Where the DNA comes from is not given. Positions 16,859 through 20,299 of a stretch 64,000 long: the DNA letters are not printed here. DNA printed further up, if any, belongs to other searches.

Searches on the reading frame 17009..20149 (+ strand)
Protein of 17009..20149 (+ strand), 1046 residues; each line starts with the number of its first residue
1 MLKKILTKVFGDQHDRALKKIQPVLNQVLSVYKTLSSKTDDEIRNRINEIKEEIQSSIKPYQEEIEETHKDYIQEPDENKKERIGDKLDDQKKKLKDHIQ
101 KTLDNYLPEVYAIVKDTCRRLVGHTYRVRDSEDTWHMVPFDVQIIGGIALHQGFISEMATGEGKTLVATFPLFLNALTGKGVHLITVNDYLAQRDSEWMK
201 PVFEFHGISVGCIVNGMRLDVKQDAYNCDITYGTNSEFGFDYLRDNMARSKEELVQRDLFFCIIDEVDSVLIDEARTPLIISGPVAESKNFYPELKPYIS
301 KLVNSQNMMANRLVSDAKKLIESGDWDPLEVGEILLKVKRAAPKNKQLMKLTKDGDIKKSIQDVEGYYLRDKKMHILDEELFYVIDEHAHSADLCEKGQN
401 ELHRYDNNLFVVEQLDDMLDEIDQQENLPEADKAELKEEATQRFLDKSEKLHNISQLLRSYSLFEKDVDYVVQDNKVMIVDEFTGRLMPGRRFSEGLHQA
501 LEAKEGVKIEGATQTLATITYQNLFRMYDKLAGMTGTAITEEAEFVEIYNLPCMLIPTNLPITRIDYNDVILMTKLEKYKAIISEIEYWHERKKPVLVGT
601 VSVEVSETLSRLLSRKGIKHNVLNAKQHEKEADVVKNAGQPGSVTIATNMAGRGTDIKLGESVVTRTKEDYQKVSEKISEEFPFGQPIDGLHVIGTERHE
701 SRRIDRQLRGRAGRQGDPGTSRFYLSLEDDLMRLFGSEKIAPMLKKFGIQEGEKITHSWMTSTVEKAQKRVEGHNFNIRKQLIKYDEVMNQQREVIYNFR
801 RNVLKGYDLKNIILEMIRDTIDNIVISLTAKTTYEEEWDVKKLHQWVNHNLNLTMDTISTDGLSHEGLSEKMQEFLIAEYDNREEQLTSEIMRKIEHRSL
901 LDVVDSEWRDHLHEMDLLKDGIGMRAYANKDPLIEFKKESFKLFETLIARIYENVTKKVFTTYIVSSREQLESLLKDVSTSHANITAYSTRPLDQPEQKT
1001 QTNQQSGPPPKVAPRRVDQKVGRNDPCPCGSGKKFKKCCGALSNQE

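Call 21: search_protein_families(library=ncbifam, proteins=[window:17009-20149:+], max_evalue=1e-10)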
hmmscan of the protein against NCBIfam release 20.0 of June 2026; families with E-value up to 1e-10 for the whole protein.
window:17009-20149:+ (1046 aa): 8 families
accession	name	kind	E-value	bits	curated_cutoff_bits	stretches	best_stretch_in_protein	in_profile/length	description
NF009536.0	PRK12901.1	equivalog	0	1172.9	1493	3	131-888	164-902/1118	preprotein translocase subunit SecA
NF009538.1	PRK12904.1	equivalog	0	1011.3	814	1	73-962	24-811/814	preprotein translocase subunit SecA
TIGR00963.1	secA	equivalog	2.7e-297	988.3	800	1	81-951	9-787/787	preprotein translocase subunit SecA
NF006630.0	PRK09200.1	subfamily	6.1e-239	795.2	862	3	447-663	282-498/789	preprotein translocase subunit SecA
TIGR04397.1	SecA2_Bac_anthr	exception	1.8e-227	757.2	1085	2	449-960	282-771/774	accessory Sec system translocase SecA2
TIGR03714.1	secA2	equivalog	6e-190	633.2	930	3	452-664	283-495/762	accessory Sec system translocase SecA2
NF012136.0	SecA2_Lm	equivalog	4.2e-178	593.8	1100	2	377-949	201-755/776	accessory Sec system translocase SecA2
TIGR04221.1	SecA2_Mycobac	equivalog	2.2e-157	525.5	725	2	449-816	281-629/762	accessory Sec system translocase SecA2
